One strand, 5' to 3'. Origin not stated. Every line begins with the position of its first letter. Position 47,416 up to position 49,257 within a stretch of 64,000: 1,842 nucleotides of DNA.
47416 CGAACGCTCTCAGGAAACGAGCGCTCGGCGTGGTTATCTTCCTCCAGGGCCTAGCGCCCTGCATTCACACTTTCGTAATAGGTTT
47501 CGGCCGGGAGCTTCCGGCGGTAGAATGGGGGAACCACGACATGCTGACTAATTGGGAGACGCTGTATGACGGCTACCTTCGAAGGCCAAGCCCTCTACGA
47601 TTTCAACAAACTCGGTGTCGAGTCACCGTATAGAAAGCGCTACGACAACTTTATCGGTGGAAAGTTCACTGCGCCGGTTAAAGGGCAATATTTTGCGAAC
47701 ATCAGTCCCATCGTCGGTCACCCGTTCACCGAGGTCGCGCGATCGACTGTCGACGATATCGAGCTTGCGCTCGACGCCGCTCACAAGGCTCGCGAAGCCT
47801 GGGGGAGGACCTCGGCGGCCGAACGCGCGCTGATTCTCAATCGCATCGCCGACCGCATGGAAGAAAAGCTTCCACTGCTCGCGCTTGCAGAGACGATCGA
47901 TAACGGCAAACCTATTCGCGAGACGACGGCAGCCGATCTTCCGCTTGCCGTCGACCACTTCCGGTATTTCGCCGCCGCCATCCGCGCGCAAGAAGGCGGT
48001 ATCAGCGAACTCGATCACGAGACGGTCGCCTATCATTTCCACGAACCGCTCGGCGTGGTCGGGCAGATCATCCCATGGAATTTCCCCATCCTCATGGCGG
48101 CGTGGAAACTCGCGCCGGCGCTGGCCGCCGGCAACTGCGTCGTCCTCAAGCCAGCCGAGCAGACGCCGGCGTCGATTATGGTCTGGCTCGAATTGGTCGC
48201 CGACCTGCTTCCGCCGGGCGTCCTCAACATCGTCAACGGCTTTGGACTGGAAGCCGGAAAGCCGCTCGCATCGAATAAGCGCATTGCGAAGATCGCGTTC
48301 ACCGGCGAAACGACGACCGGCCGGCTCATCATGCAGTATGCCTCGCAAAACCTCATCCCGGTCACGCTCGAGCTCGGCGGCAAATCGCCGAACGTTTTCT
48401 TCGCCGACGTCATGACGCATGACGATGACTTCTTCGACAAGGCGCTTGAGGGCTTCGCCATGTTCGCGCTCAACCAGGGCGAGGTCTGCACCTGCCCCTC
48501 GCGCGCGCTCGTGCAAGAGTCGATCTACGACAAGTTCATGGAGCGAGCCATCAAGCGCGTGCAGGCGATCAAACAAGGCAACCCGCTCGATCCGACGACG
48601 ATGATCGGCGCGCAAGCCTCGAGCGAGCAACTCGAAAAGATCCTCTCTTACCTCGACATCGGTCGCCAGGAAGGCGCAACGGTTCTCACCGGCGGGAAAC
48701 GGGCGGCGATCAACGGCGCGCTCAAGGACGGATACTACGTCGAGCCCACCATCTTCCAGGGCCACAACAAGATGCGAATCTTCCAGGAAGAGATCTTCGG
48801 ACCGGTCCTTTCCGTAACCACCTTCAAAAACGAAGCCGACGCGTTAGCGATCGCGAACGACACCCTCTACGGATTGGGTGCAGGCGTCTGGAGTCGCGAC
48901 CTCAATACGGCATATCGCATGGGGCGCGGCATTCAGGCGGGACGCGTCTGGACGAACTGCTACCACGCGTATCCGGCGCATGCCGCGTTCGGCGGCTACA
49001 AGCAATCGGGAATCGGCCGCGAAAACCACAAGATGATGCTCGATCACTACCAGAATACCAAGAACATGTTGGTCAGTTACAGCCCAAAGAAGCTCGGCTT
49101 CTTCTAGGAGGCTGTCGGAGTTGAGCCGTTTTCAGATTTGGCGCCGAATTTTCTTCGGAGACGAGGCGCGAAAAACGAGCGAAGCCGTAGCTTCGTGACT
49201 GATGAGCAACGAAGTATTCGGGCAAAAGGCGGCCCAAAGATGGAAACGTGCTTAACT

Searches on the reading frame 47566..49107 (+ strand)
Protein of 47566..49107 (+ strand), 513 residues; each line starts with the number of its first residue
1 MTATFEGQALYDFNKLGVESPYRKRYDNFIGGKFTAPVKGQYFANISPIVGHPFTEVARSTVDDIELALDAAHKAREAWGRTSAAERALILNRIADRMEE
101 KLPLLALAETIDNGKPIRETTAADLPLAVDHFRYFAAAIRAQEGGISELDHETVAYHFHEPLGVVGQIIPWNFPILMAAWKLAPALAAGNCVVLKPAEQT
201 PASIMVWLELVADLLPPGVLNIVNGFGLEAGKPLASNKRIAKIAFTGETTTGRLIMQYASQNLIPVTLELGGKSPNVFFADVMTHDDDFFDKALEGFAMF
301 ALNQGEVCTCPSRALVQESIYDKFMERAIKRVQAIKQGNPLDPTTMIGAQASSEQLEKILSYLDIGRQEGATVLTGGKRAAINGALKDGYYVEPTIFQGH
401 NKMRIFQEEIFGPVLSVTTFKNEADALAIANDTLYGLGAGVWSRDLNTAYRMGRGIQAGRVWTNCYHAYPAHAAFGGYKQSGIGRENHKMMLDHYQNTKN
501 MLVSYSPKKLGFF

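Call 61: find_encoding_contigs(protein=window:47566-49107:+, flank=700, max_places=10)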
Protein window:47566-49107:+ (513 aa): 5 contigs read that carry it; 1 place shown.
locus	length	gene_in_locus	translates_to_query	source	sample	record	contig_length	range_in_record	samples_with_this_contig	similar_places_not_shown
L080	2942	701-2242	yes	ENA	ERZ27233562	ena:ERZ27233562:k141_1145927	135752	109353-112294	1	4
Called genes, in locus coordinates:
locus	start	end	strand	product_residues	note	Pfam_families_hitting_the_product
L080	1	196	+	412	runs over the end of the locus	PF04851:ResIII, PF00270:DEAD, PF00271:Helicase_C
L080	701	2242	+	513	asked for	PF00171:Aldedh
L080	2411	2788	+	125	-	PF05610:DUF779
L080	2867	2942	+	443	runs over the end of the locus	PF02353:CMAS, PF13489:Methyltransf_23, PF13847:Methyltransf_31, PF08241:Methyltransf_11, PF08242:Methyltransf_12, PF13649:Methyltransf_25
